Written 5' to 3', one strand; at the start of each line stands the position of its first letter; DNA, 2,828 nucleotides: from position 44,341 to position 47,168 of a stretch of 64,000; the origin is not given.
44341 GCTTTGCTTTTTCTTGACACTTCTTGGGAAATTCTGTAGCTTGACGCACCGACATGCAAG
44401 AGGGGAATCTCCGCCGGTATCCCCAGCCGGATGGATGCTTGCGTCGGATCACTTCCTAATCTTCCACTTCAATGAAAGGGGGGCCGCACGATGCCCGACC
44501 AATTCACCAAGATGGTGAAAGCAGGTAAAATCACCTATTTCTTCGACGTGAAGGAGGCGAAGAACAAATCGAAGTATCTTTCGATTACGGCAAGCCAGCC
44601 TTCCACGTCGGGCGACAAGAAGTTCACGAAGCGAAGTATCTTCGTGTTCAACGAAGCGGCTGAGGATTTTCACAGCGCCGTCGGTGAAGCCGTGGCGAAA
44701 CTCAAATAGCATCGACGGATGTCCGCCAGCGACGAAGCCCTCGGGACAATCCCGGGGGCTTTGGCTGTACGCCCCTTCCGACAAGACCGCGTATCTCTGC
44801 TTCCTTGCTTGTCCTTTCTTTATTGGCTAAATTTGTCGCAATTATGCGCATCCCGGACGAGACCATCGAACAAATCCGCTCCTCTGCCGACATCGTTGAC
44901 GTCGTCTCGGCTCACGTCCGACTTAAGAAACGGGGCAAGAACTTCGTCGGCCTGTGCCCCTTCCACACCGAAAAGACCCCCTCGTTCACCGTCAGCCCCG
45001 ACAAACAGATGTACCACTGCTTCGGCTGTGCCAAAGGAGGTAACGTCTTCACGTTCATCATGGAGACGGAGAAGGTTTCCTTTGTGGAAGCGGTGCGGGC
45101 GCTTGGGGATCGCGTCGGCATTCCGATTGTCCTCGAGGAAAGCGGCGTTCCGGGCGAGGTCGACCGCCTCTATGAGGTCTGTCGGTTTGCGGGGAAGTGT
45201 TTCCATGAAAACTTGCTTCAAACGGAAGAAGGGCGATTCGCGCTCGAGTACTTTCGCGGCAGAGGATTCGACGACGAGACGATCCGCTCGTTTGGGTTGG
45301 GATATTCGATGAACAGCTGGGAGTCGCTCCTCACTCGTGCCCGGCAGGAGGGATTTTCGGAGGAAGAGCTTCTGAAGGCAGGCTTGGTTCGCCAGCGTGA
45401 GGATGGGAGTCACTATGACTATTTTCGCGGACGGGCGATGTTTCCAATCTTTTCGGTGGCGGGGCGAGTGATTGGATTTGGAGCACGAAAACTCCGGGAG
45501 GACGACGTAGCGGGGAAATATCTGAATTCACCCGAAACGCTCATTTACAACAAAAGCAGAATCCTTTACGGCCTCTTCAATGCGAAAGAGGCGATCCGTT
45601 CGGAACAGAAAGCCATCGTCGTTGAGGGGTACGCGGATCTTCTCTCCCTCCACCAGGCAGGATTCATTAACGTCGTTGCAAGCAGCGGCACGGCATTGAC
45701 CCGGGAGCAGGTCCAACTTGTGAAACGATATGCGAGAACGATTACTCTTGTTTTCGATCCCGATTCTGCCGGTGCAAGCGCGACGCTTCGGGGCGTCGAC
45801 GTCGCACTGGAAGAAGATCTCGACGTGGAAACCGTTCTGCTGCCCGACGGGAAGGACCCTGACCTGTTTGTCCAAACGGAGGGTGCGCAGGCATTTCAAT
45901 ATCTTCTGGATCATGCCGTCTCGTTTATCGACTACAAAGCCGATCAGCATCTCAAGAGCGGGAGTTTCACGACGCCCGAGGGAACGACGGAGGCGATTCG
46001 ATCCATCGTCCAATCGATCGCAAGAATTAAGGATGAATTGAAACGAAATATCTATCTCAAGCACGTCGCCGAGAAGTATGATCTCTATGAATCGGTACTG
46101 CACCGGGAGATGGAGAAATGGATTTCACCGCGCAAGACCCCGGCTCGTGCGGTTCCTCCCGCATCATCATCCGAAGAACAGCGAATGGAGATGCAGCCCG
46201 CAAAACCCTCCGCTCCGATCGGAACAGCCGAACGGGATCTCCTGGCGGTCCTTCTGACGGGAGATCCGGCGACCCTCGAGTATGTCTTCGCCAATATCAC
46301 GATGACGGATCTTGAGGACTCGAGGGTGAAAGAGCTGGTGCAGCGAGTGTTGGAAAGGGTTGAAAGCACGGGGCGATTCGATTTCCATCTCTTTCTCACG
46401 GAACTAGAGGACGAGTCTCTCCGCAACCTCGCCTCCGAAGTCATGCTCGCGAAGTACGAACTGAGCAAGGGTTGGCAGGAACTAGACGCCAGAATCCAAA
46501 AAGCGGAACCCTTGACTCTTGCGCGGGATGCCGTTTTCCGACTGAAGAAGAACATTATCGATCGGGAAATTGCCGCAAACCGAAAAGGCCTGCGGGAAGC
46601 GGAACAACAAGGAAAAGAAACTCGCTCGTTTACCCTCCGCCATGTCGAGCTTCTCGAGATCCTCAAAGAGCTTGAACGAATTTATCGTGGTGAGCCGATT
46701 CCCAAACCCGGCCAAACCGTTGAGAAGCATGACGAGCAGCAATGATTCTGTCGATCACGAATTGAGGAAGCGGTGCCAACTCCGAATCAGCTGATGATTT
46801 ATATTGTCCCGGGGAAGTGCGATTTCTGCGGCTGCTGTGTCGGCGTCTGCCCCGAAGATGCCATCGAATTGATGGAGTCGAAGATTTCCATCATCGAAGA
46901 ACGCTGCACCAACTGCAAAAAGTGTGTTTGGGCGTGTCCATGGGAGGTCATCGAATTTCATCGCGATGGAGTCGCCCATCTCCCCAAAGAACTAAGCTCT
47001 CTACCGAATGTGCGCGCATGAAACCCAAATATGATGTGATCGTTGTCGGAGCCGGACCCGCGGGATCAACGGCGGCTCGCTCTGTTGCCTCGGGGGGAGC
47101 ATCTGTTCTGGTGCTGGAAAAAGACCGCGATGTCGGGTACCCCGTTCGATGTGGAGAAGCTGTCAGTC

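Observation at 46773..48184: Translationally coupled ferredoxin and geranylgeranyl reductase pair (archaeal-style GGR partner arrangement)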

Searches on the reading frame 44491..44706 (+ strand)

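Call 79: search_protein_families(library=pfam, proteins=[window:44491-44706:+], max_evalue=0.001)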
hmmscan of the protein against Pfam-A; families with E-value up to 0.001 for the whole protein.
window:44491-44706:+ (72 aa): 1 family
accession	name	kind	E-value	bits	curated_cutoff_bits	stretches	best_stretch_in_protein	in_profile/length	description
PF11680.14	DUF3276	-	6e-14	52.7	23.1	1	5-68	13-78/131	Protein of unknown function (DUF3276)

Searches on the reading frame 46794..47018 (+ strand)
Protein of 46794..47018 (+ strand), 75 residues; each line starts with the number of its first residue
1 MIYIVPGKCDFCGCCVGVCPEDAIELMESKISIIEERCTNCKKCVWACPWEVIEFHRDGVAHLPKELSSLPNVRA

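Call 3: search_protein_families(library=pfam, proteins=[window:46794-47018:+], max_evalue=0.01)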
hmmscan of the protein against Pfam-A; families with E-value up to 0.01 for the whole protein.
window:46794-47018:+ (75 aa): 11 families
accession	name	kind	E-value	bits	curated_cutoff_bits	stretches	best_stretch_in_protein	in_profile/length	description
PF00037.32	Fer4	-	2.9e-13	49.4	21.1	2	32-54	2-24/24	4Fe-4S binding domain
PF13237.11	Fer4_10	-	9.8e-12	45.1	25.5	2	1-49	1-53/53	4Fe-4S dicluster domain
PF12838.12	Fer4_7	-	1.3e-10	42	27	2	8-51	1-51/52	4Fe-4S dicluster domain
PF14697.11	Fer4_21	-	1.2e-08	35.4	35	2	7-54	6-58/59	4Fe-4S dicluster domain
PF12797.12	Fer4_2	-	5.1e-08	32.8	24.5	1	31-50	3-22/22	4Fe-4S binding domain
PF12837.12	Fer4_6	-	1.8e-07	31.2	25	1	31-49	2-20/24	4Fe-4S binding domain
PF13484.11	Fer4_16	-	3e-07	31.5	30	1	37-59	1-22/66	4Fe-4S double cluster binding domain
PF13187.11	Fer4_9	-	1.4e-06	28.7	27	1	8-51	1-50/52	4Fe-4S dicluster domain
PF25160.1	LdpA_Fe-S-bd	-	3.5e-06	27.1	27.6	1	14-55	8-45/49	LdpA Fe-S cluster-binding domain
PF12798.12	Fer4_3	-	4.4e-05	24.4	27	1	38-51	1-14/15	4Fe-4S binding domain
PF12800.12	Fer4_4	-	0.00016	22.1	24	1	36-49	2-15/17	4Fe-4S binding domain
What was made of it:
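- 46794..47021 (+): Ferredoxin gene, 75 aa from ATG 46794 (82 aa if GTG 46773 is used). It is a 2x[4Fe-4S] type with a short 17-residue inter-cluster linker and a ~25-aa C-terminal tail. Pfam Fer4 49.4 bits and Fer4_10 45.1 bits (call 3).
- Checked: The small protein has two canonical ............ motifs (residues 9-20 and 38-49 counted from ATG 46794) and passes Pfam Fer4 (49.4 bits, cut-off 21.1; call 3).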

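Call 4: search_protein_families(library=ncbifam, proteins=[window:46794-47018:+], max_evalue=0.01)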
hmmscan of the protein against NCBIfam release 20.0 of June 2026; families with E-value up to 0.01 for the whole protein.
window:46794-47018:+ (75 aa): 76 families (the best 25 are shown)
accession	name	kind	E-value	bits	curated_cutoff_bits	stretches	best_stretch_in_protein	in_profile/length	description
NF038196.1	ferrodoxin_EFR1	subfamily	8.2e-09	35.8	75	1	6-57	183-233/242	EFR1 family ferrodoxin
NF041715.1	arsenate_red_ArrB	equivalog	1.9e-08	34.1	450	1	5-58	53-109/233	arsenate respiratory reductase iron-sulfur subunit ArrB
TIGR02700.1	flavo_MJ0208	hypoth_equivalog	2.9e-08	33.3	251.35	1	6-54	147-195/234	dihydromethanopterin reductase (acceptor)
NF043069.1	T4HPD_activ_SAM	equivalog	3.4e-08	33.2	425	1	5-54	49-98/299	trans-4-hydroxy-L-proline dehydratase activase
NF007658.0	PRK10330.1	equivalog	3.6e-08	33.1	260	1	13-55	64-106/181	electron transport protein HydN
NF010368.0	PRK13795.1-3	equivalog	3.8e-08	32.1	588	1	8-56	588-633/635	hypothetical protein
TIGR01944.1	rnfB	subfamily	5e-08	32.7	68.7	1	2-58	108-165/190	RnfABCDGE type electron transport complex subunit B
NF005506.0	PRK07118.1-5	equivalog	5.8e-08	32.5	388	1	8-52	217-261/279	Fe-S cluster domain-containing protein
TIGR04041.1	activase_YjjW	hypoth_equivalog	8.4e-08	32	250.2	1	8-50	42-84/276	YjjW family glycine radical enzyme activase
NF045874.1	Vhu_polyferre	exception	8.9e-08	31.3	600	1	5-54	126-175/381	F420-non-reducing hydrogenase associated-polyferredoxin VhuB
NF058577.1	FdxA_fam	equivalog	9.4e-08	32.1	65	1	1-51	1-51/52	4Fe-4S ferredoxin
NF009408.0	PRK12769.1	equivalog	1.1e-07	30.4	1003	1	9-60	56-109/659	formate-dependent uric acid utilization protein AegA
NF005504.0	PRK07118.1-3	equivalog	1.2e-07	31.4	437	1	9-59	142-194/293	Fe-S cluster domain-containing protein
NF010369.0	PRK13795.1-4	equivalog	2.3e-07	29.4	1086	1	8-58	577-629/633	hypothetical protein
NF040770.1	hetero_SS_HdrA2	exception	2.4e-07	29.2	1100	1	4-56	574-626/777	CoB-CoM heterodisulfide reductase HdrA2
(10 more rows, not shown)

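Call 23: search_solved_structures(query=window:46794-47018:+, max_evalue=0.001, show_alignments=2)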
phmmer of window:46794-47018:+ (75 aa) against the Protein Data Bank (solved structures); distinct sequences matched with E-value up to 0.001: 100 (the best 60 are shown).
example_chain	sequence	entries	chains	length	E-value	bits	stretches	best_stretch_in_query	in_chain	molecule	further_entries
9sw6_G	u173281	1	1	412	1.9e-29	104.2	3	4-54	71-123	Polyferredoxin protein MvhB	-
9sfi_O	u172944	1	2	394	6.7e-21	76.9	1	7-68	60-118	Ferredoxin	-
9sw6_H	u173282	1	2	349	2.6e-18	68.7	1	3-57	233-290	Tungsten formylmethanofuran dehydrogenase, subunit F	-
5t5i_F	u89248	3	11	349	1e-16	63.6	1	3-57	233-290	Tungsten formylmethanofuran dehydrogenase subunit fwdF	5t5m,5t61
7bkb_K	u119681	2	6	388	5.2e-12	48.6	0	11-67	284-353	Formylmethanofuran dehydrogenase, subunit F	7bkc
9sfi_T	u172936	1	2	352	2.2e-11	46.5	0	8-56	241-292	4Fe-4S ferredoxin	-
9eri_B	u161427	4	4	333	2.2e-09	40.2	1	9-53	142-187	Na(+)-translocating ferredoxin:NAD(+) oxidoreductase complex subunit B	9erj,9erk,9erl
7zc6_B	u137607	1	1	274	5.6e-08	35.7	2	9-55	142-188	RnfB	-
6fah_A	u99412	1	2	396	1.1e-07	34.8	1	2-68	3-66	Caffeyl-CoA reductase-Etf complex subunit CarE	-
7qv7_A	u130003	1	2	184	6.1e-07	32.4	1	4-56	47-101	Hydrogen dependent carbon dioxide reductase subunit HycB3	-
7z0s_B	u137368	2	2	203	7.3e-07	32.2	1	9-64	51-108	Formate hydrogenlyase subunit 2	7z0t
7bkb_L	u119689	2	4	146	1.5e-06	31.1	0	31-56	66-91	Formylmethanofuran dehydrogenase, subunit G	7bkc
7qv7_B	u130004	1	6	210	7.4e-06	28.9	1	6-55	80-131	Hydrogen dependent carbon dioxide reductase subunit HycB4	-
9g03_E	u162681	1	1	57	1e-05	28.5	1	1-50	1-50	Ferredoxin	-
9rkm_A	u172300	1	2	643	1.2e-05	28.3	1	5-55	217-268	[FeFe]-hydrogenase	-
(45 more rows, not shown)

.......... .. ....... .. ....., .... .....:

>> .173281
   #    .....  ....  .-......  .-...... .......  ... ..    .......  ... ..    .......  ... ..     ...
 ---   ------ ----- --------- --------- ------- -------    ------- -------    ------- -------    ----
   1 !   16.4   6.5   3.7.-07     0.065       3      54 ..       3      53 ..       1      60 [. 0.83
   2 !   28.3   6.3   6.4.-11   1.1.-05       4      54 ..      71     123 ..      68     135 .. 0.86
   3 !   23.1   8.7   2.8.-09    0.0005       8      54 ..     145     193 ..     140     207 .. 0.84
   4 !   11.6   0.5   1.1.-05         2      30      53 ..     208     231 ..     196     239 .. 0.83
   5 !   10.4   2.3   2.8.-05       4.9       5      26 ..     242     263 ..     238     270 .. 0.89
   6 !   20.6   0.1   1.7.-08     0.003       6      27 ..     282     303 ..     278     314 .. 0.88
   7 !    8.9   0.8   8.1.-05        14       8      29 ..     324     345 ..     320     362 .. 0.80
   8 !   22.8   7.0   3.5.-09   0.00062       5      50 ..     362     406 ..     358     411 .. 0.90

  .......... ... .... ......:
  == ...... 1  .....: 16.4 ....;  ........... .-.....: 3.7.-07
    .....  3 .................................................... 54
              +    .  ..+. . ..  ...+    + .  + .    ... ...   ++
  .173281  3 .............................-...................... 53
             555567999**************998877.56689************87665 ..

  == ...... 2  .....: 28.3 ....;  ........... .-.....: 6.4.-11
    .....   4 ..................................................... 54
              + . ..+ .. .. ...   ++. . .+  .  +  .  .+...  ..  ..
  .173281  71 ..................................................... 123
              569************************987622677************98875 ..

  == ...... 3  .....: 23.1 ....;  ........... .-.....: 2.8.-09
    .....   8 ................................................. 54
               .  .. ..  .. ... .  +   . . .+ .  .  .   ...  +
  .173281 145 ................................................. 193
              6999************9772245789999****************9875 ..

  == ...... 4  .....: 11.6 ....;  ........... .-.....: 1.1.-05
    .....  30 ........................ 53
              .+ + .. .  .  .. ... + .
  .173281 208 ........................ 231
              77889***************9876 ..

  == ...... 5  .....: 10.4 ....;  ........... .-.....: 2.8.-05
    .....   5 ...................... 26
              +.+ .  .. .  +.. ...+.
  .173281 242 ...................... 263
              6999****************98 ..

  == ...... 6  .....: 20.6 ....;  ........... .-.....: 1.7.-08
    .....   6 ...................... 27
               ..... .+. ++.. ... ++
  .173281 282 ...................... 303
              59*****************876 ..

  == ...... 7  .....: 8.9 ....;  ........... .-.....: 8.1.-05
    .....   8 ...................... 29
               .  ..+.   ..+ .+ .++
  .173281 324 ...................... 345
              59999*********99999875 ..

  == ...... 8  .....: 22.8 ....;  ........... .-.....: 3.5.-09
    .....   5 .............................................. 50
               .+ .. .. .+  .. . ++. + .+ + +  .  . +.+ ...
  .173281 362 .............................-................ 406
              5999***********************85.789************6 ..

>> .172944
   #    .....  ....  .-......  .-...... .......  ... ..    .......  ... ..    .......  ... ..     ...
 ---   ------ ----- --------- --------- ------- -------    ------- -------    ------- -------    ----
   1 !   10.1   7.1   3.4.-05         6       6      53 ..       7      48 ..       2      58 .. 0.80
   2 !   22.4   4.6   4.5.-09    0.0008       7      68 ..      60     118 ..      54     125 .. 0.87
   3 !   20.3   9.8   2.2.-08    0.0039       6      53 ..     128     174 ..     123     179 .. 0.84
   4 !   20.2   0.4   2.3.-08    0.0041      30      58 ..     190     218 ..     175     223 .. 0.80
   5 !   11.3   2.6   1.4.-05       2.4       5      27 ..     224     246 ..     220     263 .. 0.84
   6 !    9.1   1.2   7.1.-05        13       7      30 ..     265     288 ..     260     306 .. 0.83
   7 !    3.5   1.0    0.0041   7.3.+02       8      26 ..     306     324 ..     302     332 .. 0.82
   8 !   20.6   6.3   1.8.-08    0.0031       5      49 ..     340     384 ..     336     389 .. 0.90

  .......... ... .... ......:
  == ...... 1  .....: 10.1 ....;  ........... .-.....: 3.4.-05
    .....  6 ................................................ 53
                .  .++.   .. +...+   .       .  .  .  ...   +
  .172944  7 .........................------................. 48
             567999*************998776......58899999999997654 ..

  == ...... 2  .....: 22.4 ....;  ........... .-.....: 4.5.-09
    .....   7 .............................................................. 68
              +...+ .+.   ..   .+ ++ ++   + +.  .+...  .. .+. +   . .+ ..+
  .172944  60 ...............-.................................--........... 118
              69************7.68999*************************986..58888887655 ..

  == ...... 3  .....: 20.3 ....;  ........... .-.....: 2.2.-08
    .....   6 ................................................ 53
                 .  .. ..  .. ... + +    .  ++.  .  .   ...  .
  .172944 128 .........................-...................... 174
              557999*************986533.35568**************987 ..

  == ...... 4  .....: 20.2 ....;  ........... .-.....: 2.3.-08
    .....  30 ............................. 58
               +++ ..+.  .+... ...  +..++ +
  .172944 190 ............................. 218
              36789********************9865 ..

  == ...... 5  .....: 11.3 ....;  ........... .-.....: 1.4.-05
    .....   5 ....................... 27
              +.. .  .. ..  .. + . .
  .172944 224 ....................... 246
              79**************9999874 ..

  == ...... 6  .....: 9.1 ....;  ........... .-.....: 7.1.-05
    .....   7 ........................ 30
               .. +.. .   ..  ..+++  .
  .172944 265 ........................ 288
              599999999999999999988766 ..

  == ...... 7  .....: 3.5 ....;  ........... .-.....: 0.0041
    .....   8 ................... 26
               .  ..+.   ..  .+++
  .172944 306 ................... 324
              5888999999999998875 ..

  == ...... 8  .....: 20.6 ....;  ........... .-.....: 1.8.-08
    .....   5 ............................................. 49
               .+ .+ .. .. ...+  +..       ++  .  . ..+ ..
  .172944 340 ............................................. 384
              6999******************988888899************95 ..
